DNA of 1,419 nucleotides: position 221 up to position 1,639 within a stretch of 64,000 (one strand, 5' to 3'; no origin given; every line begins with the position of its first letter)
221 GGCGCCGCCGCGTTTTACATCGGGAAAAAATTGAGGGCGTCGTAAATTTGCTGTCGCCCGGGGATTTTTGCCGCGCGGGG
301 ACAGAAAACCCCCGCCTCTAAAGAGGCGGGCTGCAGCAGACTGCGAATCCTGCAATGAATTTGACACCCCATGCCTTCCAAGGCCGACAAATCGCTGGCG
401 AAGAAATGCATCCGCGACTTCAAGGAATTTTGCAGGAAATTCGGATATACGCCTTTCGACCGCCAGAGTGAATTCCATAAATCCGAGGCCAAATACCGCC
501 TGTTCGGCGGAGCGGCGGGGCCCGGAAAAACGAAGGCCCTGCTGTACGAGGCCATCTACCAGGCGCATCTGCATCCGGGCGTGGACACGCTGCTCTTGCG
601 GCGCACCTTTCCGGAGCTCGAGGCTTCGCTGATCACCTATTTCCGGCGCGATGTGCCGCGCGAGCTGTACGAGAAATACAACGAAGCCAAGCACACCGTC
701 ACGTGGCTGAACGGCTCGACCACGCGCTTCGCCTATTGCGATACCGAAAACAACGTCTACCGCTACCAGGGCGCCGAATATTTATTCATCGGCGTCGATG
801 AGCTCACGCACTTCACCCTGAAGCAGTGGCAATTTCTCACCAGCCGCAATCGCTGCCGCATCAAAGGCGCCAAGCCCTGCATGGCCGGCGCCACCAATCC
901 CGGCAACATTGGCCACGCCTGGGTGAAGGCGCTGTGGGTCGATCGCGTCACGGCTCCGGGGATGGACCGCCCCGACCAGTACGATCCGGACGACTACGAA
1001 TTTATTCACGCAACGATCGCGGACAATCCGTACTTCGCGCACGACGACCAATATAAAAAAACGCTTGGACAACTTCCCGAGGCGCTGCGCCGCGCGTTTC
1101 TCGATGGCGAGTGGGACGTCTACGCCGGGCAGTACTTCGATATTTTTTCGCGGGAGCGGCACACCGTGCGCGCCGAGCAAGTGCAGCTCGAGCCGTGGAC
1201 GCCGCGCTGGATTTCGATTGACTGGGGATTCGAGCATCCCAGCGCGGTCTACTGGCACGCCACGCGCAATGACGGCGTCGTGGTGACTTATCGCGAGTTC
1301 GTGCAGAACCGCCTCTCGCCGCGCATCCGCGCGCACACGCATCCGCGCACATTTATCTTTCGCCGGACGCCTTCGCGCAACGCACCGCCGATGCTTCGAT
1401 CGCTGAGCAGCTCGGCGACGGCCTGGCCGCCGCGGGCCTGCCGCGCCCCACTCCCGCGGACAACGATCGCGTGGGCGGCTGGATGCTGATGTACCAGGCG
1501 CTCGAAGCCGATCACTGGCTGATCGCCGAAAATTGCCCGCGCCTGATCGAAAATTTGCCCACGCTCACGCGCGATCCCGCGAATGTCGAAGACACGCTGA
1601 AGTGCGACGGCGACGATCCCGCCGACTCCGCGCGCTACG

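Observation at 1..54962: At least 22 GTAG/GTGG-headed double-hairpin (REPIN-like) units in 64 kb, with compensatory stem changes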

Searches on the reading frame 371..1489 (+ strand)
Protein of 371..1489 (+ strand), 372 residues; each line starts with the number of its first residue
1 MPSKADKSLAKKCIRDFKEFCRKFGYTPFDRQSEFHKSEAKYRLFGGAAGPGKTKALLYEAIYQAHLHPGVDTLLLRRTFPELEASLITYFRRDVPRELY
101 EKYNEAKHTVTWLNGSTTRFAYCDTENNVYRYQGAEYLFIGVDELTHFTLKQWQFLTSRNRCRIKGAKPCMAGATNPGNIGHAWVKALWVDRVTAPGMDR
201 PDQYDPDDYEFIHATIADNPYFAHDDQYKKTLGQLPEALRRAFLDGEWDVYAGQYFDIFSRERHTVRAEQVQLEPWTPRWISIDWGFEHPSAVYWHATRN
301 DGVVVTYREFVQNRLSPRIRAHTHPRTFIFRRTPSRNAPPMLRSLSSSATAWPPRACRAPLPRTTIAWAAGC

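Call 21: search_protein_families(library=ncbifam, proteins=[window:371-1489:+], max_evalue=0.01)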
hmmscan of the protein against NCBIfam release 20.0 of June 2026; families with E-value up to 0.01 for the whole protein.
window:371-1489:+ (372 aa): 1 family
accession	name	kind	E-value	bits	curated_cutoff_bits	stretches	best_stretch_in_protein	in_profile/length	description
TIGR01547.1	phage_term_2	equivalog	2.9e-10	40.1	105.05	1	46-323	7-274/396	PBSX family phage terminase large subunit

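Call 24: search_protein_families(library=phrogs, proteins=[window:371-1489:+], max_evalue=0.001)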
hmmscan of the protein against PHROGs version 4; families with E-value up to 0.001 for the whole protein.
window:371-1489:+ (372 aa): 4 families
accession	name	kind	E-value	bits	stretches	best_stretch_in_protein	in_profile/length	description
phrog_979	-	head and packaging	1.3e-41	144.1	1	27-262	153-419/642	terminase large subunit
phrog_2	-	head and packaging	1.8e-29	104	1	24-309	262-508/807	terminase large subunit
phrog_9526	-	head and packaging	4.8e-13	50.2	1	33-177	16-165/280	terminase large subunit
phrog_3717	-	head and packaging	4.1e-07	30.7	1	32-263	15-239/277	terminase large subunit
